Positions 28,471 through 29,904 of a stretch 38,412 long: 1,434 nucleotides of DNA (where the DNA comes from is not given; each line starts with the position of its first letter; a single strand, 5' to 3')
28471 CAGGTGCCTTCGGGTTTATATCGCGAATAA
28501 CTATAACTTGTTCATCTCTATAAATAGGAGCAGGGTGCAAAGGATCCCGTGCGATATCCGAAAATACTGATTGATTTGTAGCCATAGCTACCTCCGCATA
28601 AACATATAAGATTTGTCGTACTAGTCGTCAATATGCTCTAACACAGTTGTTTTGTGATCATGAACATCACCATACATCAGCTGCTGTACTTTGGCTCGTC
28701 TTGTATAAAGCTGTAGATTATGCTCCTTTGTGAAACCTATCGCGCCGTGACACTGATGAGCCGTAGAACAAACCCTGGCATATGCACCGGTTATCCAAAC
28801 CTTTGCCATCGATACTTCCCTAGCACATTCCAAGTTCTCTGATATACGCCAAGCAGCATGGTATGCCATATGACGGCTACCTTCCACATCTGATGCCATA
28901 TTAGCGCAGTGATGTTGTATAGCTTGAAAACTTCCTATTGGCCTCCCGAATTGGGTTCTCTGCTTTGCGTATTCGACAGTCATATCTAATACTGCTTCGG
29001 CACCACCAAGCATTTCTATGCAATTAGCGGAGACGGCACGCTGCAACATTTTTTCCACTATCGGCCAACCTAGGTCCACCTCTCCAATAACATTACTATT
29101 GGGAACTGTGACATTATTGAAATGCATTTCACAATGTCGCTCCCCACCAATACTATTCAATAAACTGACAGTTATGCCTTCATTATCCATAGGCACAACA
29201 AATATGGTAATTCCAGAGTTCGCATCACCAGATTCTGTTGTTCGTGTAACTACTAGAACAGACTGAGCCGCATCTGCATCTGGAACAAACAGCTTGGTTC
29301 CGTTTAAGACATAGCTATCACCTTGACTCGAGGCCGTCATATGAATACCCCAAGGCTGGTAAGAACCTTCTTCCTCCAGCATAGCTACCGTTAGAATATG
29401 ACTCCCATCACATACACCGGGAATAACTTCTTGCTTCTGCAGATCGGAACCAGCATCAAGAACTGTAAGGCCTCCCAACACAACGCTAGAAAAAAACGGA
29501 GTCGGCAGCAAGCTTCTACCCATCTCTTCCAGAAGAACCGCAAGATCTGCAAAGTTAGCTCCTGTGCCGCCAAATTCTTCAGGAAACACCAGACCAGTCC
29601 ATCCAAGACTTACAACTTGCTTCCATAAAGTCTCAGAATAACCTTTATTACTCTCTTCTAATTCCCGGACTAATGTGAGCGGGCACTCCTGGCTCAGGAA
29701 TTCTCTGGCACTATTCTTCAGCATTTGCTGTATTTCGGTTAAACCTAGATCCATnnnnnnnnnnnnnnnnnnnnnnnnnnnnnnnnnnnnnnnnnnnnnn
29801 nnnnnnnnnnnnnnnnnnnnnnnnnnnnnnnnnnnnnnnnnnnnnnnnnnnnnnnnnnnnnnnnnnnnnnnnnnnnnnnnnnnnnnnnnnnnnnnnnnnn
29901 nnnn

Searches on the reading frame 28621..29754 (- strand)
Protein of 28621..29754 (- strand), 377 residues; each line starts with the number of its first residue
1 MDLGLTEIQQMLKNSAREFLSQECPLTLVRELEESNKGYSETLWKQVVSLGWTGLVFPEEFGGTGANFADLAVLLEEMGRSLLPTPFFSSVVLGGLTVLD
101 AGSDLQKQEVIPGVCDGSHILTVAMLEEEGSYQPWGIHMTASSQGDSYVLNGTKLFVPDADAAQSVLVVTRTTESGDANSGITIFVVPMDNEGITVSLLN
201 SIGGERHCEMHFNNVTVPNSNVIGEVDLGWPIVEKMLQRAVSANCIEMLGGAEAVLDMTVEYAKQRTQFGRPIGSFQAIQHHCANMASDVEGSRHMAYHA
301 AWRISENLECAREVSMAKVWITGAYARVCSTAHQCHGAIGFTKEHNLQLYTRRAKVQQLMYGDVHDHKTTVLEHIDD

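Call 7: search_protein_families(library=pfam, proteins=[window:28621-29754:-], max_evalue=0.01)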
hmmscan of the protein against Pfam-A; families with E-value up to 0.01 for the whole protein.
window:28621-29754:- (377 aa): 4 families
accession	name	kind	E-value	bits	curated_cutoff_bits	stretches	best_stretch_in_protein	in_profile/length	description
PF00441.29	Acyl-CoA_dh_1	-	2.5e-33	115.8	22.4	1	229-363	3-137/150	Acyl-CoA dehydrogenase, C-terminal domain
PF02771.21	Acyl-CoA_dh_N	-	8.5e-21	74.9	22.9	1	6-117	1-112/113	Acyl-CoA dehydrogenase, N-terminal domain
PF02770.24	Acyl-CoA_dh_M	-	3.9e-14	53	33.3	1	124-215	3-97/97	Acyl-CoA dehydrogenase, middle domain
PF08028.16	Acyl-CoA_dh_2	-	5.5e-14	53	22.7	1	245-357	4-126/134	Acyl-CoA dehydrogenase, C-terminal domain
